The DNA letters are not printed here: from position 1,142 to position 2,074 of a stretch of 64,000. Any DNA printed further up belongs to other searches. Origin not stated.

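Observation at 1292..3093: Low-GC two-gene cassette (ABC/AAA_15-21-type ATPase plus small Toprim-like DUF3226-like protein) with its own promoter: candidate uncharacterised PARIS/OLD-like defence module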

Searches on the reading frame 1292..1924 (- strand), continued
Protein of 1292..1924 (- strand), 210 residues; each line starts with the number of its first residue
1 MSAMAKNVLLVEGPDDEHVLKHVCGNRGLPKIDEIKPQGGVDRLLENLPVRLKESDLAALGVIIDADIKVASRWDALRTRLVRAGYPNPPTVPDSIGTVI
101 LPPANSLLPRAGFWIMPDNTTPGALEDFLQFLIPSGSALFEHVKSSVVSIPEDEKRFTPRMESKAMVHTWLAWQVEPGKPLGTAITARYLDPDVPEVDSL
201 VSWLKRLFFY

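Call 54: get_annotated_region(hit=H1, flank=10000)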
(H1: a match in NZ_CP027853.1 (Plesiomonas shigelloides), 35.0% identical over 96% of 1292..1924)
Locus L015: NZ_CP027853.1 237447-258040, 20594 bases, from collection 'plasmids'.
description: Plesiomonas shigelloides strain MS-17-188 plasmid pPS-MS-17-188-1, complete sequence
organism: Plesiomonas shigelloides (NCBI taxid 703)
taxonomy: Bacteria; Pseudomonadota; Gammaproteobacteria; Enterobacterales; Enterobacteriaceae; Plesiomonas; Plesiomonas shigelloides
host: -; source: whole organism,catfish; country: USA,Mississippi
typing (MOB-suite, as given by PLSDB): non-mobilizable; replicon rep_cluster_2472
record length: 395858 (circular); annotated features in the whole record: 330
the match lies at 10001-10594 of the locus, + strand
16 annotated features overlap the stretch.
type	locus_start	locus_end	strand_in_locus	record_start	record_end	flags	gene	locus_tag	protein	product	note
CDS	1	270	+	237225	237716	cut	-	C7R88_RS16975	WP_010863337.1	phage major tail tube protein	-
CDS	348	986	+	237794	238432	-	-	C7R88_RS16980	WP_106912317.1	hypothetical protein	-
CDS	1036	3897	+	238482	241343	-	-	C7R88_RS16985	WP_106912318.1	phage tail tape measure protein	GO:0016032 - viral process [Evidence IEA]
CDS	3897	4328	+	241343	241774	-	-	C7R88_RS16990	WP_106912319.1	phage tail protein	-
CDS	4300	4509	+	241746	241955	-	-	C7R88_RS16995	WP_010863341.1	tail protein X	-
CDS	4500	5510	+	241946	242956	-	-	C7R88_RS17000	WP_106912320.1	contractile injection system protein, VgrG/Pvc8 family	-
CDS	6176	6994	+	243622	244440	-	-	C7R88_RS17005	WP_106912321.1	hypothetical protein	-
CDS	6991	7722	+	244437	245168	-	-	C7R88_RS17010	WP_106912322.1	hypothetical protein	-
CDS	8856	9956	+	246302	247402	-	-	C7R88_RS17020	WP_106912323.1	AAA family ATPase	-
CDS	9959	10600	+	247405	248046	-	-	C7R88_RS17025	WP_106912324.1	DUF3226 domain-containing protein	-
CDS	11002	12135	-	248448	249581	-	-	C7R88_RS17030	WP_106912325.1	hypothetical protein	-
CDS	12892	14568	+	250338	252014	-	-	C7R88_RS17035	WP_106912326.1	LruC domain-containing protein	-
CDS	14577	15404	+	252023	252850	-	-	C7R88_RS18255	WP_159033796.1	hypothetical protein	-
CDS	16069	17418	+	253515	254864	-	-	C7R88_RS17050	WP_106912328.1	APC family permease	-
CDS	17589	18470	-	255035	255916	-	-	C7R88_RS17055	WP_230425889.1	Kdo hydroxylase family protein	-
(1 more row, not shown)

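Call 61: find_related_loci(query=A3, collection=metagenome_contigs, flank=10000)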
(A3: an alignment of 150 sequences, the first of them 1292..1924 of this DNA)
Query A3 (210 aa) in metagenome_contigs; peptide patterns used: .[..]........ (x = any residue, [..] = any of these).
600 stretches matched a pattern (row limit reached: there are more); 580 encode a relative of the query (tblastn E <= 1e-3); the best 80 are kept; 80 distinct loci.
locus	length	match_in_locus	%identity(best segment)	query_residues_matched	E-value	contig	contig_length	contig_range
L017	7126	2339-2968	100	1-210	2e-139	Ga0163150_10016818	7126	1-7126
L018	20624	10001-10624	66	2-209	3e-93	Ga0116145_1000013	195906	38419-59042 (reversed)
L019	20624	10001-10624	66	2-209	3e-93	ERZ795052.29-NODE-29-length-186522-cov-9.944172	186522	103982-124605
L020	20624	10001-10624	66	2-209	3e-93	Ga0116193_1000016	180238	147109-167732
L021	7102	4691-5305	65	5-209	9e-92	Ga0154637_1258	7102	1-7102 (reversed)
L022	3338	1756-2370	66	5-209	1e-90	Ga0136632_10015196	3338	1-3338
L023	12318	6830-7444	66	5-209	1e-89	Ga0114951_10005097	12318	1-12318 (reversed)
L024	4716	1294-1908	65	5-209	2e-89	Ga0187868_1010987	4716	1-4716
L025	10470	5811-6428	66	5-209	2e-88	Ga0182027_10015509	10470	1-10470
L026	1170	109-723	63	5-209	7e-95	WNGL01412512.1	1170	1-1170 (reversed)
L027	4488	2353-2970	66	4-209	1e-87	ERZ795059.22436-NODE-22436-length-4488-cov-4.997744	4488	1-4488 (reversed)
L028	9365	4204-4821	65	5-209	6e-87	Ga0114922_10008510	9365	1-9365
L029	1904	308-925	65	5-209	5e-91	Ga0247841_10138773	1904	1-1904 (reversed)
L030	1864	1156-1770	65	6-209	6e-91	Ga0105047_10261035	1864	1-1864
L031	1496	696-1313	64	5-209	5e-92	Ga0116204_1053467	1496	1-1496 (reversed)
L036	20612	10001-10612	63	6-209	8e-83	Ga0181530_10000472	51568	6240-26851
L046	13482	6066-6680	57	5-209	1e-76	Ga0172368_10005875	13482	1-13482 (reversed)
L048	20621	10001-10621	57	5-208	3e-76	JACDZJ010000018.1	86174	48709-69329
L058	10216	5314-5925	53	4-209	7e-70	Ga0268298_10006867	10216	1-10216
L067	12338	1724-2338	48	6-208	4e-63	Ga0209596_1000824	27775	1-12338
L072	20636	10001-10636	48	4-208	2e-58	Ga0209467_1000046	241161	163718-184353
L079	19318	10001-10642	47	6-208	3e-56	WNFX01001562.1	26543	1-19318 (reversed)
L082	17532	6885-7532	44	3-208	1e-55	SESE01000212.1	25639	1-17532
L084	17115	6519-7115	46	7-208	8e-55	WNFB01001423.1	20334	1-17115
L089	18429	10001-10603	43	5-208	2e-54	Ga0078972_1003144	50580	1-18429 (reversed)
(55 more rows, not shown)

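Call 62: find_related_loci(query=A3, collection=viral_contigs, flank=10000)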
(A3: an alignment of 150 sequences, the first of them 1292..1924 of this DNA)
Query A3 (210 aa) in viral_contigs; peptide patterns used: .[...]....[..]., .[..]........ (x = any residue, [..] = any of these).
24 stretches matched a pattern; 6 encode a relative of the query (tblastn E <= 1e-3); 5 distinct loci.
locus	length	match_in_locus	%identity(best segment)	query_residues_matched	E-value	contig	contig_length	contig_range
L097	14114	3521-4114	40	8-208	7e-33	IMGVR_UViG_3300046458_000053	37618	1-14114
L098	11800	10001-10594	36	8-208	2e-32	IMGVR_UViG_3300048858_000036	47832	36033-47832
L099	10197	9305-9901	34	8-209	3e-31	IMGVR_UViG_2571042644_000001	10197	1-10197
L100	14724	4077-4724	28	8-208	6e-24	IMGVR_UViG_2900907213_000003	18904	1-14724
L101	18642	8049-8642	38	8-208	3e-30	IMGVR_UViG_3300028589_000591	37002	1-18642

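Call 68: search_protein_families(library=pfam, proteins=[L082:11635-15042:+, L058:7087-9909:+, L025:6431-9331:+, L084:7220-10630:+, L046:7124-7864:-, L082:3126-4724:-, L048:6732-8264:+, L048:10805-14509:+, L003:10627-11904:-, L036:11734-14067:+], max_evalue=0.00001)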
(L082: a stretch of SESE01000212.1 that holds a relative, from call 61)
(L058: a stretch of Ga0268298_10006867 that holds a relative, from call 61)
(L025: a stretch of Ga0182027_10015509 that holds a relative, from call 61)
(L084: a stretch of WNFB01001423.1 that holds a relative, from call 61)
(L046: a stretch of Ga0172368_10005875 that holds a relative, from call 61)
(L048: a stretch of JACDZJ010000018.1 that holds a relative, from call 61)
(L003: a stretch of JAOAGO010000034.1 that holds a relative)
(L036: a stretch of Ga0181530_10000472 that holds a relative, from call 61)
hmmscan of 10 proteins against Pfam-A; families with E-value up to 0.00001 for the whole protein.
L082:11635-15042:+ (1136 aa): 2 families
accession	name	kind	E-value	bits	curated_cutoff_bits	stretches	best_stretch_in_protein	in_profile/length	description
PF18731.6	HEPN_Swt1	-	1.7e-31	109.3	27.5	1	19-128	1-115/115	Swt1-like HEPN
PF04465.17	DUF499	-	8.2e-24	83.9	23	1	313-808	45-556/1024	Protein of unknown function (DUF499)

L058:7087-9909:+ (941 aa): 1 family
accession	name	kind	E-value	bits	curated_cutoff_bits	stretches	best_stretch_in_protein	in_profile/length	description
PF04465.17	DUF499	-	2.3e-28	99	23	1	137-454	38-349/1024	Protein of unknown function (DUF499)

L025:6431-9331:+ (967 aa): 1 family
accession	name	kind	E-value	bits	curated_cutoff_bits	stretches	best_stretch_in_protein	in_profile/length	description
PF06634.17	DUF1156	-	2.5e-32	111.2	24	1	12-83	1-73/73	Protein of unknown function (DUF1156)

L084:7220-10630:+ (1137 aa): 4 families
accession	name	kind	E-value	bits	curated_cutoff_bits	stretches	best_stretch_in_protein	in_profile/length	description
PF00271.37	Helicase_C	-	8.4e-17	61.9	23.5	1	690-823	2-110/110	Helicase conserved C-terminal domain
PF00176.29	SNF2-rel_dom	-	2.3e-10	40.5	24.9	0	354-487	108-223/290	SNF2-related domain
PF13091.12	PLDc_2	-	1.6e-07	31.7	27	1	103-164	61-115/132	PLD-like domain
PF04851.21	ResIII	-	7.2e-06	26.5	22.5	0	278-339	3-67/164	Type III restriction enzyme, res subunit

L046:7124-7864:- (247 aa): 0 families

L082:3126-4724:- (533 aa): 0 families

L048:6732-8264:+ (511 aa): 1 family
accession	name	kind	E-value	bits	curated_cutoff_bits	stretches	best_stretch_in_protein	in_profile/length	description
PF02113.21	Peptidase_S13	-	2.7e-85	287.2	22.8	1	40-482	4-440/444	D-Ala-D-Ala carboxypeptidase 3 (S13) family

L048:10805-14509:+ (1235 aa): 5 families
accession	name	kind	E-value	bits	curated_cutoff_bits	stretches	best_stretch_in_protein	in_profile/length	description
PF12794.12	MscS_TM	-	4.6e-93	312.2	28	1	555-907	3-339/339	Mechanosensitive ion channel inner membrane domain 1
PF12795.12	MscS_porin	-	6.3e-40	137.7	34.4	1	93-331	2-237/238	Mechanosensitive ion channel porin domain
PF00924.24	MS_channel_2nd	-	9.8e-24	83.7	20.2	1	1011-1076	2-67/68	Mechanosensitive ion channel, beta-domain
PF21082.3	MS_channel_3rd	-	6.3e-14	52.6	21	1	1084-1165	1-86/88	Mechanosensitive ion channel MscS, C-terminal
PF21088.3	MS_channel_1st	-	6.8e-08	32.8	23.1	1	968-1009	1-42/42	Mechanosensitive ion channel, transmembrane helices 2/3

L003:10627-11904:- (426 aa): 4 families
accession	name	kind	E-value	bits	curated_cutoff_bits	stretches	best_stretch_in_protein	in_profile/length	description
PF00817.25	IMS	-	1.8e-35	122.5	23.2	1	5-151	1-147/148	impB/mucB/samB family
PF13438.11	DUF4113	-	1.4e-19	70.2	24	1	376-425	2-51/51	Domain of unknown function (DUF4113)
PF11799.13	IMS_C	-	9.3e-18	65.1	20.7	1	246-365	1-109/109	impB/mucB/samB family C-terminal domain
PF11798.14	IMS_HHH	-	3.1e-07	30.7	24.4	1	172-201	3-32/32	IMS family HHH motif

L036:11734-14067:+ (778 aa): 5 families
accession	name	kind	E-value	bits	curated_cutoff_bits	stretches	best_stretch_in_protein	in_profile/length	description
PF01436.27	NHL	-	8.4e-40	133.3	20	2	650-677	1-28/28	NHL repeat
PF17170.10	DUF5128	-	1.9e-14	54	22.9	1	660-730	52-124/321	6-bladed beta-propeller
PF08450.18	SGL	-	2.9e-14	53.7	26.3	0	551-592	180-221/246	SMP-30/Gluconolactonase/LRE-like region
PF06739.17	SBBP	-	8.9e-09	35.6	20.5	0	749-761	17-29/38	Beta-propeller repeat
PF25021.1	TEN_NHL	-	8.3e-07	28.7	27.1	0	510-542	140-171/357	Teneurin NHL domain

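Call 69: search_protein_families(library=padloc, proteins=[L082:11635-15042:+, L058:7087-9909:+, L025:6431-9331:+, L084:7220-10630:+, L046:7124-7864:-, L082:3126-4724:-, L048:6732-8264:+, L048:10805-14509:+, L003:10627-11904:-, L036:11734-14067:+], max_evalue=1e-10)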
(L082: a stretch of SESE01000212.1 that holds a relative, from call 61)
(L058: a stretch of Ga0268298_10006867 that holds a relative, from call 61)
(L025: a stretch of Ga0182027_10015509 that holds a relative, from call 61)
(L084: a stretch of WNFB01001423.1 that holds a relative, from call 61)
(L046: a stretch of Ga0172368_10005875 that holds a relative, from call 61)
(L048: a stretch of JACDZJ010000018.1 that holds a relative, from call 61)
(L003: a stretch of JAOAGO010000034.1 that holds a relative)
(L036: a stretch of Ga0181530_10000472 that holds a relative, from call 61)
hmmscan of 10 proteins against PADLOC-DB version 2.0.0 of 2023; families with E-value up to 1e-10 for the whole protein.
L082:11635-15042:+ (1136 aa): 2 families
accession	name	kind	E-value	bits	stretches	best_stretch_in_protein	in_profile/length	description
PDLC00662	HmaC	-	0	1088.2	1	172-1135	3-941/941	AAA+ ATPase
PDLC02192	DUF499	-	5.7e-39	131.7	1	213-850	34-633/1022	-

L058:7087-9909:+ (941 aa): 2 families
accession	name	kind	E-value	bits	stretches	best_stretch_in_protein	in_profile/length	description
PDLC00662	HmaC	-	0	1562.3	1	1-941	1-940/941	AAA+ ATPase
PDLC02192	DUF499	-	1.6e-47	160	1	44-674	34-630/1022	-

L025:6431-9331:+ (967 aa): 6 families
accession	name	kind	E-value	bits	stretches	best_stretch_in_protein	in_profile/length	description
PDLC00660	HmaB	-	0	1512.6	1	3-958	6-963/967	DNA-adenine methylase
PDLC00661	HmaB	-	0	1390.1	1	4-951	6-964/973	DNA-adenine methylase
PDLC03233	MTase_II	-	9e-24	82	1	465-781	394-710/731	Type II methyltransferase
PDLC03352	MTase_II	-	9.6e-24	81.3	1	409-591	416-597/1023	Type II methyltransferase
PDLC02189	DUF1156_MTase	-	1.8e-22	77.4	0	132-174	164-206/944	-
PDLC03314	MTase_II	-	2.3e-11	40.5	0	132-169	164-201/944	Type II methyltransferase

L084:7220-10630:+ (1137 aa): 19 families
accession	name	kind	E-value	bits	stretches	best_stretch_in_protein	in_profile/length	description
PDLC01075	C3a139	-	1.3e-65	220.3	1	7-861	5-766/948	HKD+Snf2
PDLC02621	DrmD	-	5.5e-35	118.9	1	539-838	373-639/1040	DrmD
PDLC02623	DrmD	-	2.3e-30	103.1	1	686-882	508-681/1040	DrmD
PDLC02619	DrmD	-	3.1e-24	83.2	1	705-833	414-543/872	DrmD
PDLC02572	DrmA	-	6.4e-24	82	1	637-825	462-624/1043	DrmA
PDLC00659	HmaA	-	3.1e-23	79.6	1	505-830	324-619/1176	SNF2 helicase / DEAD-box helicase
PDLC02633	DrmD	-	8.6e-22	74.9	1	636-836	468-642/839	DrmD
PDLC02632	DrmD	-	2e-20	70.9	0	698-830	516-632/662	DrmD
PDLC02193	PLD_Helicase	-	4.3e-20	69.5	1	668-836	650-811/905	-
PDLC02500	BrxHI|BrxHII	-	2.1e-18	64.3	1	777-842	528-592/933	BrxHI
PDLC02504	BrxHI|BrxHII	-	4.7e-18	62.6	1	663-861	442-616/971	BrxHII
PDLC02840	DpdE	-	1.5e-17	61.2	0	274-425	155-305/1091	DpdE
PDLC02843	DpdE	-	6.1e-17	58.8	0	273-431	153-306/1091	DpdE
PDLC03830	ZacC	-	8.7e-17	59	0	276-327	10-62/1019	-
PDLC02853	DpdE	-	5.9e-15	52.3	1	683-839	464-615/985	DpdE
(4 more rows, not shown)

L046:7124-7864:- (247 aa): 0 families

L082:3126-4724:- (533 aa): 0 families

L048:6732-8264:+ (511 aa): 0 families

L048:10805-14509:+ (1235 aa): 0 families

L003:10627-11904:- (426 aa): 0 families

L036:11734-14067:+ (778 aa): 0 families

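Call 70: search_protein_families(library=padloc, proteins=[L025:2-2827:+, L058:6119-7087:+, L058:386-1201:+, L046:9581-11314:+, L082:10745-11599:+, L046:3228-4478:-, L089:2512-7335:+, L079:1707-5846:-, L079:11785-14133:+, L072:15704-19054:+], max_evalue=1e-10)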
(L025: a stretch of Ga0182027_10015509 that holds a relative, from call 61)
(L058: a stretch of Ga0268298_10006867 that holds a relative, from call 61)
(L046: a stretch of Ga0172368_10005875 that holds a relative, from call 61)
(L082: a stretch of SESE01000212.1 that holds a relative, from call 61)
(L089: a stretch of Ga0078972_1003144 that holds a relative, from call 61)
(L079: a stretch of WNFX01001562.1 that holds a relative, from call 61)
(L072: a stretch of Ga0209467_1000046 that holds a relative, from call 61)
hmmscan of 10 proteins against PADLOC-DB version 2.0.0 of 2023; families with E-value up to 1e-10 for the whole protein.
L025:2-2827:+ (942 aa): 23 families
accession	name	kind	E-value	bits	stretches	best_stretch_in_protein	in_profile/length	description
PDLC00659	HmaA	-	0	1300.3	1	1-940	250-1171/1176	SNF2 helicase / DEAD-box helicase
PDLC02620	DrmD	-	3.6e-75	251.7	1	1-496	247-699/1060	DrmD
PDLC02504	BrxHI|BrxHII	-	1.8e-73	246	2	277-536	482-735/971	BrxHII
PDLC02621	DrmD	-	6.1e-67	224.7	1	9-429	289-685/1040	DrmD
PDLC02500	BrxHI|BrxHII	-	6.7e-62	208.2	1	1-489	252-683/933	BrxHI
PDLC02572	DrmA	-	4.4e-42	142.1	2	280-414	520-665/1043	DrmA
PDLC02623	DrmD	-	4.4e-39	132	1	278-516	528-754/1040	DrmD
PDLC02632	DrmD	-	6e-39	132.1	2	279-390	522-638/662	DrmD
PDLC02633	DrmD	-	3.1e-34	116.1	1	11-380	293-631/839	DrmD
PDLC02624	DrmD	-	1.5e-31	107.6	1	8-390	129-479/652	DrmD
PDLC02619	DrmD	-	7.1e-26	88.6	1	326-414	484-571/872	DrmD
PDLC02193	PLD_Helicase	-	1.3e-22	77.9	1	284-413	696-834/905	-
PDLC02634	DrmD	-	1.7e-22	77.1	1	318-418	524-623/900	DrmD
PDLC02625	DrmD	-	3.9e-21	73.3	1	280-381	268-373/792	DrmD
PDLC02840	DpdE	-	4.6e-17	59.6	1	280-403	561-682/1091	DpdE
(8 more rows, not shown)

L058:6119-7087:+ (323 aa): 26 families (the best 25 are shown)
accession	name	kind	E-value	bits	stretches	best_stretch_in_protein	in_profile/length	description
PDLC04807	PDC-S02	-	2.6e-117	390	1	1-307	39-346/351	-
PDLC04822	PDC-S02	-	2.2e-113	376.7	1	1-268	36-293/294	-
PDLC04817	PDC-S02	-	5.5e-84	280.1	2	1-179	34-212/286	-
PDLC04831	PDC-S02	-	6.9e-81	270.4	1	1-288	37-321/346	-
PDLC04795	PDC-S02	-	4.6e-80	267.5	1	2-302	51-346/357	-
PDLC04803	PDC-S02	-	6.8e-77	256.7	1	39-305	5-263/269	-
PDLC04825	PDC-S02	-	1.1e-75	251.8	1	1-153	40-192/193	-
PDLC04810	PDC-S02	-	5.1e-74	247.6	1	1-285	37-329/355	-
PDLC04820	PDC-S02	-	2.4e-50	169.5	1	1-295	52-315/332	-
PDLC04813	PDC-S02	-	1.4e-49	166.4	1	145-302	6-164/175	-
PDLC04827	PDC-S02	-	1.8e-46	156.6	1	3-198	38-230/234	-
PDLC01464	PD_DExK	-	1.1e-37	127.2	1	74-220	1-126/126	"CAS-I,CAS-II,CAS-III,CAS-IV,CAS-V,CAS-VI; associated"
PDLC04821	PDC-S02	-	2.6e-33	113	1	1-94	36-129/133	-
PDLC04826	PDC-S02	-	7.4e-30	102.2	1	2-187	38-217/222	-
PDLC04798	PDC-S02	-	1e-26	92.4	1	149-286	53-191/222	-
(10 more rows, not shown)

L058:386-1201:+ (272 aa): 11 families
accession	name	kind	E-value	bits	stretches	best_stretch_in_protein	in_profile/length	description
PDLC00355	PtuB1|PtuB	-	3.9e-111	369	1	7-272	2-263/263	Unknown function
PDLC00338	PtuB1|PtuB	-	2.2e-102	340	1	7-272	2-261/261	Unknown function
PDLC00349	PtuB1|PtuB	-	1e-63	213.8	1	7-269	2-257/260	Unknown function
PDLC02924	HNH_I-A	-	1e-39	134.6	1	7-255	2-193/198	-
PDLC00322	PtuB1|PtuB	-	4.2e-21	73.8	1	7-240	2-186/215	Unknown function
PDLC00332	PtuB1|PtuB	-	5.5e-20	70.1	1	7-258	2-207/212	Unknown function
PDLC00324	PtuB1|PtuB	-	9.5e-17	59.4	1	7-262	2-208/209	Unknown function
PDLC00326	PtuB1|PtuB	-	3.4e-15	54.5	1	7-242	2-188/197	Unknown function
PDLC00346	PtuB1|PtuB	-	1.3e-14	52.7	1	7-113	2-99/214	Unknown function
PDLC00314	PtuB1|PtuB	-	7.3e-13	46.9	1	7-107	2-92/156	Unknown function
PDLC00320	PtuB1|PtuB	-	2.8e-12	44.9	1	11-111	3-91/202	Unknown function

L046:9581-11314:+ (578 aa): 31 families (the best 25 are shown)
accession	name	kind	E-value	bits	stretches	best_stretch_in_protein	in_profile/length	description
PDLC04138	mad6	-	2.7e-58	196.4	1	7-293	48-345/659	mads_6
PDLC04042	PD-T4-6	-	2.9e-50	169.6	1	6-257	5-273/292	-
PDLC04047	PD-T4-6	-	4e-49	165.5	1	1-288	1-304/327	-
PDLC04053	PD-T4-6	-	7.8e-49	164.8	1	7-262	6-277/311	-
PDLC04054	PD-T4-6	-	2e-42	143.8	1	2-254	3-271/347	-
PDLC04060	PD-T4-6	-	9.3e-41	138.2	1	4-255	2-268/486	-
PDLC04061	PD-T4-6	-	4e-40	136.8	1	7-259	13-286/510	-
PDLC04057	PD-T4-6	-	1e-38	131.5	1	4-255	2-269/443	-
PDLC04048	PD-T4-6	-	6.7e-38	128.9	1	1-248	1-264/354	-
PDLC04043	PD-T4-6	-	9.8e-36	121.8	1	11-252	16-273/452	-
PDLC04041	PD-T4-6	-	2.8e-33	113.8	1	11-260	29-296/443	-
PDLC04052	PD-T4-6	-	1.7e-31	108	1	8-271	7-291/496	-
PDLC04044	PD-T4-6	-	2.2e-31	107.3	1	8-258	30-294/372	-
PDLC01088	C3a189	-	2.8e-30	103.5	1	18-244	5-249/840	kinase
PDLC02512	PglW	-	3.1e-30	102.9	1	3-200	508-712/1403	PglW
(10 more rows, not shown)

L082:10745-11599:+ (285 aa): 0 families

L046:3228-4478:- (417 aa): 0 families

L089:2512-7335:+ (1608 aa): 41 families (the best 25 are shown)
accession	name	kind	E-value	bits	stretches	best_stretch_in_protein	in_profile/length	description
PDLC02643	DrmMI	-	2.2e-96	322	2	774-1435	599-1231/1347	DrmMI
PDLC03612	REase_MTase_IIG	-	4.7e-77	258.2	1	1009-1415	782-1189/1247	Type IIG restriction enzyme-methyltransferase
PDLC03609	REase_MTase_IIG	-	1.3e-71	239.7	2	1012-1409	540-926/1066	Type IIG restriction enzyme-methyltransferase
PDLC03596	REase_MTase_IIG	-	1.8e-66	223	1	994-1414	675-1087/1148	Type IIG restriction enzyme-methyltransferase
PDLC02638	DrmMI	-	3.3e-63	212.2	2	774-1093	597-933/935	DrmMI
PDLC03620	REase_MTase_IIG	-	1.9e-61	206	2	772-1047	600-865/1378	Type IIG restriction enzyme-methyltransferase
PDLC03613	REase_MTase_IIG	-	1.5e-56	189.8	2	771-1054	492-766/1250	Type IIG restriction enzyme-methyltransferase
PDLC03601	REase_MTase_IIG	-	1.8e-52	176.4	1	1034-1430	671-1071/1110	Type IIG restriction enzyme-methyltransferase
PDLC03604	REase_MTase_IIG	-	1.2e-47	160.6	1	985-1427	494-947/1011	Type IIG restriction enzyme-methyltransferase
PDLC03622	REase_MTase_IIG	-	2.8e-39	132.3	1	771-901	509-646/1524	Type IIG restriction enzyme-methyltransferase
PDLC02644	DrmMI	-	6.9e-38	128.2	2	744-911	77-239/988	DrmMI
PDLC03629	REase_MTase_IIG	-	4.6e-37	125.4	2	1009-1268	550-822/1182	Type IIG restriction enzyme-methyltransferase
PDLC03618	REase_MTase_IIG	-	2.7e-33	112.4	1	774-1097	592-931/1429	Type IIG restriction enzyme-methyltransferase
PDLC03335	MTase_II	-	6.3e-33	112.3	1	1034-1387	194-551/607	Type II methyltransferase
PDLC03313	MTase_II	-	2.7e-32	110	1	1035-1359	143-464/563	Type II methyltransferase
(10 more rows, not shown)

L079:1707-5846:- (1380 aa): 1 family
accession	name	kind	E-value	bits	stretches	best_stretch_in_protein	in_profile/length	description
PDLC02987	caspase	-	8.8e-20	69.3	1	12-216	3-156/453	-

L079:11785-14133:+ (783 aa): 2 families
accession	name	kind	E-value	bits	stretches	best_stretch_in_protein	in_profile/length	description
PDLC03547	REase_II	-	1.7e-15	54.6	0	511-595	296-385/585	Type II restriction enzyme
PDLC04819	PDC-S02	-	3.3e-11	41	1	261-395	12-148/334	-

L072:15704-19054:+ (1117 aa): 0 families
